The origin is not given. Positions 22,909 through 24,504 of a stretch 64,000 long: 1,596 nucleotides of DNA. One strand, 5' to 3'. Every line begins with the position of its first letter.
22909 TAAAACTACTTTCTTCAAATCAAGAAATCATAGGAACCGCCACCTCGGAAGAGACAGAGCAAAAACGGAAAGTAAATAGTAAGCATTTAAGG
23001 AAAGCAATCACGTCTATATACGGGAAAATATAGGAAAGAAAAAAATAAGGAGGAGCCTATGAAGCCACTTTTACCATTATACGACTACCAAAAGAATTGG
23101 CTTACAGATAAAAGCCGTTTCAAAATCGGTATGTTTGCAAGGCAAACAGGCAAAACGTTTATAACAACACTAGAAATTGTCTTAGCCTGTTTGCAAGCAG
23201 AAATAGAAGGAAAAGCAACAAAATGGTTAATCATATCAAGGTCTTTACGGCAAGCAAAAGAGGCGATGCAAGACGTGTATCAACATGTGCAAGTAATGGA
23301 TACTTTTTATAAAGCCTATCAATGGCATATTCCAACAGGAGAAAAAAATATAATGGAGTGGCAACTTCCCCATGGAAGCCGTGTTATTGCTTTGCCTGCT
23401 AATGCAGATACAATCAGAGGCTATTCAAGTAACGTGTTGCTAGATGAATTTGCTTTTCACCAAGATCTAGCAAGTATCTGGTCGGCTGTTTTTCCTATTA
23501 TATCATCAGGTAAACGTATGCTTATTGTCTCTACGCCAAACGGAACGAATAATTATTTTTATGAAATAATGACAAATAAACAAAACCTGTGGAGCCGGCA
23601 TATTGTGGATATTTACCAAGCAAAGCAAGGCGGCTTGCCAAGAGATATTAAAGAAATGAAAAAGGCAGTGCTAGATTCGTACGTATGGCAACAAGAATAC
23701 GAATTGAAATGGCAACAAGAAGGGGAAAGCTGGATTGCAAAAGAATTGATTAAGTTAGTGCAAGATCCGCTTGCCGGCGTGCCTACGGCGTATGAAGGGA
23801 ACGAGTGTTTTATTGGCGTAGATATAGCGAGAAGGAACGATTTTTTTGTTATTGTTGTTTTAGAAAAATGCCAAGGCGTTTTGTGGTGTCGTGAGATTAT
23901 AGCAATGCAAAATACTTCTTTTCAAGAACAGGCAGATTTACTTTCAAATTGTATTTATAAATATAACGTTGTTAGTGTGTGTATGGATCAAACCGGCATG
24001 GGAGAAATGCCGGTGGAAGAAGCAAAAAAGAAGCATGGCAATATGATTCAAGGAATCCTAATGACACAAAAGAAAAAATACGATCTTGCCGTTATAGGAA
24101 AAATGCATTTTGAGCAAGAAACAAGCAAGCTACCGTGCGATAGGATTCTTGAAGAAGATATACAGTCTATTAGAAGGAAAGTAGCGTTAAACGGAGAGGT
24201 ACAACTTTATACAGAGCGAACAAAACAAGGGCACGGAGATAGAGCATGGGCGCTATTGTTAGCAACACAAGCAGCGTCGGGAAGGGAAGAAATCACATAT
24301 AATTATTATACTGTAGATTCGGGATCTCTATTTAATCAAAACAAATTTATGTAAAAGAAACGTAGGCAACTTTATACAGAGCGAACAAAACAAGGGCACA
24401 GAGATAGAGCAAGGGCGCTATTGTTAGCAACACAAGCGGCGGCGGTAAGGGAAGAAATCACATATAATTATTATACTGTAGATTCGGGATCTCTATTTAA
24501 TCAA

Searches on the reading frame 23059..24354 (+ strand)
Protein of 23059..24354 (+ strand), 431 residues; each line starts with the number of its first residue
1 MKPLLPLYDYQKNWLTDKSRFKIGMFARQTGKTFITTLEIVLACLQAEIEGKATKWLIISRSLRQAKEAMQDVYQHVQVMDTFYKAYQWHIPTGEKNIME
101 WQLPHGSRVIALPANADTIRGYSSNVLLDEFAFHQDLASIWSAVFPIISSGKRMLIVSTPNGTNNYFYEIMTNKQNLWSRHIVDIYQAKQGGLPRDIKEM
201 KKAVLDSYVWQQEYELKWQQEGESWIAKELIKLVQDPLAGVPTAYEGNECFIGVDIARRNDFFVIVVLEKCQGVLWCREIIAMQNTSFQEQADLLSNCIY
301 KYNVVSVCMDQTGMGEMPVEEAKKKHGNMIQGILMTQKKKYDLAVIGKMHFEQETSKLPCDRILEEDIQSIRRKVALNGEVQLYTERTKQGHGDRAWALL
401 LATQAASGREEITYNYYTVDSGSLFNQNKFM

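Call 3: search_protein_families(library=pfam, proteins=[window:23059-24354:+], max_evalue=1)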
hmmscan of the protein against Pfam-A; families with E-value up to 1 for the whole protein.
window:23059-24354:+ (431 aa): 4 families
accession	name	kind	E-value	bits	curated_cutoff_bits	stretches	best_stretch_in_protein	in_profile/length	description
PF03237.21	Terminase_6N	-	6.2e-24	85.3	22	1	24-231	2-213/215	Terminase large subunit, T4likevirus-type, N-terminal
PF17289.8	Terminase_6C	-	3.8e-18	66.4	22.6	1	252-403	1-152/155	Terminase RNaseH-like domain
PF20441.4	TerL_nuclease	-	0.00067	19.3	24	1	212-293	62-137/286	Terminase large subunit, endonuclease domain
PF14131.11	DUF4298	-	0.059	13.9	27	1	48-90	3-45/87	Domain of unknown function (DUF4298)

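Call 4: search_protein_families(library=phrogs, proteins=[window:23059-24354:+], max_evalue=1)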
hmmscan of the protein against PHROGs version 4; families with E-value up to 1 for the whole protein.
window:23059-24354:+ (431 aa): 10 families
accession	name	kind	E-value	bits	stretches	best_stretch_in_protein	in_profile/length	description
phrog_5909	-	head and packaging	1.1e-44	153.7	1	153-405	2-267/285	terminase large subunit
phrog_2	-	head and packaging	1.1e-43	151.1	1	5-406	264-592/807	terminase large subunit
phrog_7579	-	head and packaging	1.5e-16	61.4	1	9-222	7-217/239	terminase large subunit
phrog_9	-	head and packaging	1.8e-15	57.8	2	6-169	201-369/812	terminase large subunit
phrog_5713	-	head and packaging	7e-15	56.2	1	285-412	3-131/143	terminase large subunit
phrog_38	-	head and packaging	2.1e-09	37.6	1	25-325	311-628/760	terminase large subunit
phrog_22646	-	unknown function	1.3e-08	35.3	1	7-181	37-207/374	-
phrog_3746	-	head and packaging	2.3e-06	27.8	1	7-140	144-267/374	terminase large subunit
phrog_11208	-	unknown function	0.0069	17.1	1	348-428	20-101/115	-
phrog_2699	-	head and packaging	0.057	13.3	1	218-268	77-125/315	terminase large subunit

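Call 21: list_cluster_members(proteins=[P0001, window:23059-24354:+, window:24694-25875:+])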
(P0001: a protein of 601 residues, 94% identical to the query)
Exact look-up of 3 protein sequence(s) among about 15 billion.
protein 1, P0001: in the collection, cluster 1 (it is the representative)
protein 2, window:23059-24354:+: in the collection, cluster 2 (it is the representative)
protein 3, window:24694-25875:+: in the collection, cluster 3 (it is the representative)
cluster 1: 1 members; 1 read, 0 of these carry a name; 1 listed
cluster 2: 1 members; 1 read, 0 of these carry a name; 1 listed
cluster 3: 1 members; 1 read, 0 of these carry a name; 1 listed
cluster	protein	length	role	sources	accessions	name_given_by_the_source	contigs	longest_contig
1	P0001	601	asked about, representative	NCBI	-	-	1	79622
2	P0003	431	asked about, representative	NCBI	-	-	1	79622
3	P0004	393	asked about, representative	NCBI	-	-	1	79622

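Call 23: find_related_loci(query=window:23059-24354:+, collection=genome_contigs, flank=6000)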
Query window:23059-24354:+ (431 aa) in genome_contigs; peptide patterns used: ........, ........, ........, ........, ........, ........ (x = any residue, [..] = any of these).
16 stretches matched a pattern; 1 encode a relative of the query (tblastn E <= 1e-3); 1 distinct loci.
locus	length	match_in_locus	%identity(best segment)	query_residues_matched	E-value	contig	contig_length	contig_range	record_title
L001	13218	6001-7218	47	3-405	8e-128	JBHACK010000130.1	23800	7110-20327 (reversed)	MAG: Acinetobacter sp. isolate Meta-Z_MAG_32 Meta-Z__97029, whole genome shotgun sequence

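Call 32: find_homologous_proteins(query=window:23059-24354:+, max_evalue=1e-20)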
Query window:23059-24354:+ (431 aa): 2971 proteins with E <= 1e-20 among 5944 candidates; the best 120 are listed.
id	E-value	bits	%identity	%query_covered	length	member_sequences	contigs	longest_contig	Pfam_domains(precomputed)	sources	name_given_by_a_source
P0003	3.2e-294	993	100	100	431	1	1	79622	PF17289.9,PF03237.22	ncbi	-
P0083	7.5e-131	455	48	98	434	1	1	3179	PF17289.9,PF03237.22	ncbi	-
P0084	7.8e-130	452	49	99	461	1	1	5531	PF17289.9,PF03237.22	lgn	-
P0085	2.3e-129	450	51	95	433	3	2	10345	PF17289.9,PF03237.22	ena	-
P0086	2.3e-128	447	50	97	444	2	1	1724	PF17289.9,PF03237.22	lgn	-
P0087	3.0e-128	446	48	99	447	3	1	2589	PF17289.9,PF03237.22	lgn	-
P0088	4.3e-128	446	50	94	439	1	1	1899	PF17289.9,PF03237.22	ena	-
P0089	1.2e-127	444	50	94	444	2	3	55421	PF17289.9,PF03237.22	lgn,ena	-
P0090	2.2e-127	443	50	94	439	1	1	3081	PF17289.9,PF03237.22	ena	-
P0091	2.4e-127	443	51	93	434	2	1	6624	PF17289.9,PF03237.22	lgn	-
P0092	3.0e-127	443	50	94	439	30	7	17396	PF17289.9,PF03237.22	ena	-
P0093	3.5e-127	443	50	93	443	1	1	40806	PF17289.9,PF03237.22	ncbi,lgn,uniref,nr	ncbi:terminase large subunit domain-containing protein [Stenoxybacter acetivorans]|uniref:terminase 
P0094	4.3e-127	442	50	94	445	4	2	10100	PF17289.9,PF03237.22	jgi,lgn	jgi:phage FluMu gp28-like protein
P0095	4.8e-127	442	48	96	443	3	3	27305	PF17289.9,PF03237.22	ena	-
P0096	5.3e-127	442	50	94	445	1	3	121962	PF17289.9,PF03237.22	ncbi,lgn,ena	-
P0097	8.1e-127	442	50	94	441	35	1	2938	PF17289.9,PF03237.22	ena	-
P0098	1.4e-126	441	50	94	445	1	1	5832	PF17289.9,PF03237.22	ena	-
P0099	1.8e-126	440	48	97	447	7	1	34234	PF17289.9,PF03237.22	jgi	-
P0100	3.4e-126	440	49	94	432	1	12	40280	PF17289.9,PF03237.22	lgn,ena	-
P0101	3.5e-126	439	49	95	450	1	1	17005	PF17289.9,PF03237.22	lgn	-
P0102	3.7e-126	439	48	97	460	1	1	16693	PF17289.9,PF03237.22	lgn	-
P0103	4.2e-126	439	49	95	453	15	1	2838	PF17289.9,PF03237.22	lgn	-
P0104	5.1e-126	439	49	95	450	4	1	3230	PF17289.9,PF03237.22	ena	-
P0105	5.3e-126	439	49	94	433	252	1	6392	PF17289.9,PF03237.22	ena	-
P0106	6.0e-126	439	50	93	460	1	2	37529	PF17289.9,PF03237.22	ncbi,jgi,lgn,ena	jgi:phage FluMu gp28-like protein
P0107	6.1e-126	439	50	94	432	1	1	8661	PF17289.9,PF03237.22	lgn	-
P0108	6.4e-126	439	49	94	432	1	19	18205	PF17289.9,PF03237.22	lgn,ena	-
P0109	7.6e-126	438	50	93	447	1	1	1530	PF17289.9,PF03237.22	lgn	-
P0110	7.8e-126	438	50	94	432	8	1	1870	PF17289.9,PF03237.22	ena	-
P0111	8.6e-126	438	50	94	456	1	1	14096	PF17289.9,PF03237.22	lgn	-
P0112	9.0e-126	438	47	98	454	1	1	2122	PF17289.9,PF03237.22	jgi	-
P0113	9.2e-126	438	49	95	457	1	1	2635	PF17289.9,PF03237.22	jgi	jgi:phage FluMu gp28-like protein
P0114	9.7e-126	438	49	95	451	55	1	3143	PF17289.9,PF03237.22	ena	-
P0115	1.1e-125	438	47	99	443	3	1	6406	PF17289.9,PF03237.22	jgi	-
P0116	1.4e-125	438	48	96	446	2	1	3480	PF17289.9,PF03237.22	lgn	-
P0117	1.6e-125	437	48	98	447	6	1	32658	PF17289.9,PF03237.22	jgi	-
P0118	1.9e-125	437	49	95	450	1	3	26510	PF17289.9,PF03237.22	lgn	-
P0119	2.0e-125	437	48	98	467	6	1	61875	PF17289.9,PF03237.22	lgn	-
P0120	2.3e-125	437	50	94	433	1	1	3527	PF17289.9,PF03237.22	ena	-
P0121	2.5e-125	437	49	95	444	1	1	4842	PF17289.9,PF03237.22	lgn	-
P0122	2.7e-125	437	48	98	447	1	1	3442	PF17289.9,PF03237.22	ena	-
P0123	2.7e-125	437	50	93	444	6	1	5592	PF17289.9,PF03237.22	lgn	-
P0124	3.5e-125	436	48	94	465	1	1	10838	PF17289.9,PF03237.22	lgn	-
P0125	3.5e-125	436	49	94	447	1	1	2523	PF17289.9,PF03237.22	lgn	-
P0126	4.5e-125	436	48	97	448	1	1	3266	PF17289.9,PF03237.22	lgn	-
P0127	4.8e-125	436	48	96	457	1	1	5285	PF17289.9,PF03237.22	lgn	-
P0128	4.9e-125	436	50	94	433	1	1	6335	PF17289.9,PF03237.22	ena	-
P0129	5.5e-125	436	48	98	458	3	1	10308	PF17289.9,PF03237.22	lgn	-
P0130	5.6e-125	436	49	95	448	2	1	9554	PF17289.9,PF03237.22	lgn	-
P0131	6.6e-125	435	48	97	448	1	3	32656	PF17289.9,PF03237.22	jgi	-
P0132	7.4e-125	435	50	94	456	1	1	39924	PF17289.9,PF03237.22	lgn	-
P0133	7.6e-125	435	49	96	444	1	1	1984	PF17289.9,PF03237.22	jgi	jgi:phage FluMu gp28-like protein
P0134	8.4e-125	435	51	93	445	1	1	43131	PF17289.9,PF03237.22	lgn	-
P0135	1.0e-124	435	48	95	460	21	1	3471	PF17289.9,PF03237.22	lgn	-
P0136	1.1e-124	435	50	92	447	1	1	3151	PF17289.9,PF03237.22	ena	-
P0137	1.2e-124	434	48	93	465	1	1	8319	PF17289.9,PF03237.22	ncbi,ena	-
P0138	1.3e-124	434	47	98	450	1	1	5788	PF17289.9,PF03237.22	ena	-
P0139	1.6e-124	434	50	94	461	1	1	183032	PF17289.9,PF03237.22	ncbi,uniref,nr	ncbi:phage terminase, large subunit [Sulfuriferula multivorans]|uniref:Phage terminase, large subuni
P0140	1.7e-124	434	48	95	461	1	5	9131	PF17289.9,PF03237.22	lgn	-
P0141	1.8e-124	434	48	97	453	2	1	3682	PF17289.9,PF03237.22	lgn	-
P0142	1.8e-124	434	50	93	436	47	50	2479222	PF17289.9,PF03237.22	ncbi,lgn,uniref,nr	ncbi:terminase family protein [Glaesserella parasuis]|uniref:Terminase n=5 Tax=Glaesserella parasuis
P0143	2.1e-124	434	49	95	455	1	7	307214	PF17289.9,PF03237.22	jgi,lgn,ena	-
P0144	2.1e-124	434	48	96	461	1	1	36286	PF17289.9,PF03237.22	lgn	-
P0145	2.2e-124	434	49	97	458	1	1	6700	PF17289.9,PF03237.22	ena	-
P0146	2.3e-124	433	48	95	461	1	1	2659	PF17289.9,PF03237.22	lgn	-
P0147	2.4e-124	433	47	97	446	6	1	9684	PF17289.9,PF03237.22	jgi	-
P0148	2.4e-124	433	49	96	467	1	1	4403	PF17289.9,PF03237.22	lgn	-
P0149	2.9e-124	433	49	95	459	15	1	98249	PF17289.9,PF03237.22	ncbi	ncbi:MAG: terminase family protein [Comamonas sp.]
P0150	2.9e-124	433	49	93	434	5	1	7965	PF17289.9,PF03237.22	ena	-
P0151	2.9e-124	433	48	96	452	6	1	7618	PF17289.9,PF03237.22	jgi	jgi:phage FluMu gp28-like protein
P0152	3.0e-124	433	48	95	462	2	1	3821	PF17289.9,PF03237.22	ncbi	-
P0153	3.1e-124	433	47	97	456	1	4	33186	PF17289.9,PF03237.22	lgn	-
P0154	3.2e-124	433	50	94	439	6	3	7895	PF17289.9,PF03237.22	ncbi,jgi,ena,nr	ncbi:MAG TPA: terminase family protein [Accumulibacter sp.]|nr:terminase family protein [Accumulibac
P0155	3.3e-124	433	48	98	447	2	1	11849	PF17289.9,PF03237.22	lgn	-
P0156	3.3e-124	433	49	95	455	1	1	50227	PF17289.9,PF03237.22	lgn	-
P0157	3.4e-124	433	48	92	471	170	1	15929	PF17289.9,PF03237.22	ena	-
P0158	3.7e-124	433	48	95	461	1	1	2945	PF17289.9,PF03237.22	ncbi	-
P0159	3.8e-124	433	48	94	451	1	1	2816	PF17289.9,PF03237.22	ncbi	-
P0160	3.9e-124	433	49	96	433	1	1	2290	PF17289.9,PF03237.22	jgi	jgi:phage FluMu gp28-like protein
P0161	5.0e-124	432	48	97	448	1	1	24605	PF17289.9,PF03237.22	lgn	-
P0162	5.2e-124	432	50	93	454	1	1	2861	PF17289.9,PF03237.22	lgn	-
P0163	5.2e-124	432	49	94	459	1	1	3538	PF17289.9,PF03237.22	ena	-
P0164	5.5e-124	432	49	93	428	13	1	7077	PF17289.9,PF03237.22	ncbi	-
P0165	5.5e-124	432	50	94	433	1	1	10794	PF17289.9,PF03237.22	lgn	-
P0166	6.7e-124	432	48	95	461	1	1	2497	PF17289.9,PF03237.22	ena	-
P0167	7.4e-124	432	48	97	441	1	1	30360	PF17289.9,PF03237.22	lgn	-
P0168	7.4e-124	432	49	94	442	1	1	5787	PF17289.9,PF03237.22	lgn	-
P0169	7.6e-124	432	49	95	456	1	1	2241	PF17289.9,PF03237.22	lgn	-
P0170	7.8e-124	432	48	95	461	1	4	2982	PF17289.9,PF03237.22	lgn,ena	-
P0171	7.8e-124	432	48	95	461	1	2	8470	PF17289.9,PF03237.22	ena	-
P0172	9.7e-124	431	48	96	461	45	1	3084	PF17289.9,PF03237.22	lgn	-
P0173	1.0e-123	431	49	93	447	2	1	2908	PF17289.9,PF03237.22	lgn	-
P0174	1.0e-123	431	49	93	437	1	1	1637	PF17289.9,PF03237.22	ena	-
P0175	1.0e-123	431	48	95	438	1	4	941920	PF17289.9,PF03237.22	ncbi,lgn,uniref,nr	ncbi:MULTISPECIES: terminase large subunit domain-containing protein [Xenorhabdus]|uniref:Phage FluM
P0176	1.1e-123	431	48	95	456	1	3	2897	PF17289.9,PF03237.22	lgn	-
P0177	1.1e-123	431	48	96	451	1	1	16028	PF17289.9,PF03237.22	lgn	-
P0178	1.2e-123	431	48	91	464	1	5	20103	PF17289.9,PF03237.22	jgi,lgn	jgi:phage FluMu gp28-like protein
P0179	1.3e-123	431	49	95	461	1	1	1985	PF17289.9,PF03237.22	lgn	-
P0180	1.3e-123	431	49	95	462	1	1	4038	PF17289.9,PF03237.22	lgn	-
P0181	1.4e-123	431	49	94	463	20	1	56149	PF17289.9,PF03237.22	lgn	-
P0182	1.4e-123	431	50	93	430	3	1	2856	PF17289.9,PF03237.22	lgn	-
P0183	1.4e-123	431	48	95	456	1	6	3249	PF17289.9,PF03237.22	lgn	-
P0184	1.6e-123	431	48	95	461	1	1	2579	PF17289.9,PF03237.22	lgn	-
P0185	1.6e-123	431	48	95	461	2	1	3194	PF17289.9,PF03237.22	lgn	-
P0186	1.6e-123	431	48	95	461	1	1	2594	PF17289.9,PF03237.22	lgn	-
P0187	1.8e-123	431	48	95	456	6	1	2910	PF17289.9,PF03237.22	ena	-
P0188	1.8e-123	431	49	95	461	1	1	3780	PF17289.9,PF03237.22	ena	-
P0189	1.8e-123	431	48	95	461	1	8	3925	PF17289.9,PF03237.22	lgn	-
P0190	1.8e-123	431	48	97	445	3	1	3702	PF17289.9,PF03237.22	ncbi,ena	-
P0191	1.8e-123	431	49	95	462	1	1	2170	PF17289.9,PF03237.22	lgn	-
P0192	1.8e-123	431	49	94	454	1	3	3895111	PF17289.9,PF03237.22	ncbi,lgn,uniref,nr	ncbi:terminase [Acinetobacter pittii]|uniref:terminase large subunit domain-containing protein n=1 T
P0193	1.9e-123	430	49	94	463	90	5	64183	PF17289.9,PF03237.22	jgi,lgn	jgi:phage FluMu gp28-like protein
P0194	2.0e-123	430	49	91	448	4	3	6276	PF17289.9,PF03237.22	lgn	-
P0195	2.0e-123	430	48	97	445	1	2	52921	PF17289.9,PF03237.22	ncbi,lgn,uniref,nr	ncbi:prophage MuMc02, terminase, ATPase subunit [Mizugakiibacter sediminis]|uniref:Terminase n=1 Tax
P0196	2.2e-123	430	49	95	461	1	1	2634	PF17289.9,PF03237.22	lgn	-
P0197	2.4e-123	430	49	93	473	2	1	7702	PF17289.9,PF03237.22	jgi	jgi:phage FluMu gp28-like protein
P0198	2.4e-123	430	48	95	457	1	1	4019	PF17289.9,PF03237.22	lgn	-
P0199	2.5e-123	430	48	95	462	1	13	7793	PF17289.9,PF03237.22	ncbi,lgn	-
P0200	2.6e-123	430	48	93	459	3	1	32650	PF17289.9,PF03237.22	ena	-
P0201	2.6e-123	430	48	91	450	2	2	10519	PF17289.9,PF03237.22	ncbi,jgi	jgi:phage FluMu gp28-like protein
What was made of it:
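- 23059..24354 (+): terL, Mu gp28-type, intact N and C domains. calls 3, 4, 32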

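Call 52: search_protein_families(library=ncbifam, proteins=[window:23059-24354:+], max_evalue=1)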
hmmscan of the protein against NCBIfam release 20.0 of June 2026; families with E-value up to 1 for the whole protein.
window:23059-24354:+ (431 aa): 1 family
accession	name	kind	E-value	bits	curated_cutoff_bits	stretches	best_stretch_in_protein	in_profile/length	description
NF033889.1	termin_lrg_T7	equivalog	0.00097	18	150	1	13-83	26-92/500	phage terminase large subunit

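Call 57: find_encoding_contigs(protein=P0089, flank=4000, max_places=2)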
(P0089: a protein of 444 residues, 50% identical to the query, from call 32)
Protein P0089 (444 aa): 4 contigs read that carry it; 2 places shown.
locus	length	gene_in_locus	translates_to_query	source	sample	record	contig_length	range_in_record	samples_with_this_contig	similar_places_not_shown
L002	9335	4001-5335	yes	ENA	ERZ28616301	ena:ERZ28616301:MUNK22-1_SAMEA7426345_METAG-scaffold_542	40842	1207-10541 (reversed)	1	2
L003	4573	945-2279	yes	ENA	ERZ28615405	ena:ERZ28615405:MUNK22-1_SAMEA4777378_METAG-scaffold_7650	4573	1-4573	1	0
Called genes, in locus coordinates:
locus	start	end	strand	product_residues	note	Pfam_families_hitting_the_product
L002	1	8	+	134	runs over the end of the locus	-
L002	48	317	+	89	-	-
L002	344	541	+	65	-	-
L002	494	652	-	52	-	-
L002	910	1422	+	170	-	PF05257:CHAP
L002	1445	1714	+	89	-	-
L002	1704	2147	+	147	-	-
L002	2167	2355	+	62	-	-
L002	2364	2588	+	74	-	PF24729:Acb2_Tad1_hairpin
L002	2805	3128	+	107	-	-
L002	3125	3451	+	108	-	-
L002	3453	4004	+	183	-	PF11985:Phage_Mu_Gp27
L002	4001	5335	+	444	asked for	PF03237:Terminase_6N, PF17289:Terminase_6C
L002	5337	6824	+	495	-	PF06074:Portal_Mu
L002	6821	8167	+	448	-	PF04233:Phage_Mu_F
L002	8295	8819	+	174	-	PF05069:Phage_tail_S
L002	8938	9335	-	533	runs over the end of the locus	?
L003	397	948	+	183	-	PF11985:Phage_Mu_Gp27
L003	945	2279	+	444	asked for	PF03237:Terminase_6N, PF17289:Terminase_6C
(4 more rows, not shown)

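Call 58: find_encoding_contigs(protein=P0085, flank=4000, max_places=2)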
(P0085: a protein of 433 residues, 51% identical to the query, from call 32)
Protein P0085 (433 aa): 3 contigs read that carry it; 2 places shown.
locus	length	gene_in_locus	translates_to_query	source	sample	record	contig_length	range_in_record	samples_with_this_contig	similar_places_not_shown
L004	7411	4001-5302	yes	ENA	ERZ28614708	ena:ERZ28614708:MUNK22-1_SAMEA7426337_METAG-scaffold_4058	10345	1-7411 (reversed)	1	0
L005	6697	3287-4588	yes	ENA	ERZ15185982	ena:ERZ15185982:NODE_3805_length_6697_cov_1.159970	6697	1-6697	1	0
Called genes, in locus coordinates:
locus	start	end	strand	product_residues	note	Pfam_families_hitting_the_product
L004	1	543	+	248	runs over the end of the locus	-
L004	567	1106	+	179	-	PF14470:bPH_3, PF09851:SHOCT (weak)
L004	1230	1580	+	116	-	PF13272:Holin_2-3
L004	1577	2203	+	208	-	PF01464:SLT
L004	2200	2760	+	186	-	-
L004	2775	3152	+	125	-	-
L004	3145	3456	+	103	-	-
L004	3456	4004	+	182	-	PF11985:Phage_Mu_Gp27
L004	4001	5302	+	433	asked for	PF03237:Terminase_6N, PF17289:Terminase_6C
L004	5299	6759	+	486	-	PF06074:Portal_Mu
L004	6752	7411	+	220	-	?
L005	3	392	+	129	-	?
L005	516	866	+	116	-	PF13272:Holin_2-3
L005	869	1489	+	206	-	PF01464:SLT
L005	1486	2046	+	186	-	-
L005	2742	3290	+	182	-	PF11985:Phage_Mu_Gp27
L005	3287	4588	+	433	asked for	PF03237:Terminase_6N, PF17289:Terminase_6C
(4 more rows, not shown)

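Call 59: find_encoding_contigs(protein=P0084, flank=4000, max_places=2)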
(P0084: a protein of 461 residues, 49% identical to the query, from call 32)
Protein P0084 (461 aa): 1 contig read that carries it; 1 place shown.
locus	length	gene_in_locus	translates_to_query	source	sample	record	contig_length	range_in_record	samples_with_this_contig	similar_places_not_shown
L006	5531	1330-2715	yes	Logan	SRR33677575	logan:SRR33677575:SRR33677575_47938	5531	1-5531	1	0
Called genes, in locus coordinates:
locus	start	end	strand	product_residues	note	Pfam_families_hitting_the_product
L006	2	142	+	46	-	?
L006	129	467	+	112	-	PF10805:DUF2730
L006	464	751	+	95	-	-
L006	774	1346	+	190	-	PF11985:Phage_Mu_Gp27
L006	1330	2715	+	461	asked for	PF03237:Terminase_6N, PF17289:Terminase_6C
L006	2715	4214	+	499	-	PF06074:Portal_Mu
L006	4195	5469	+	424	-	PF04233:Phage_Mu_F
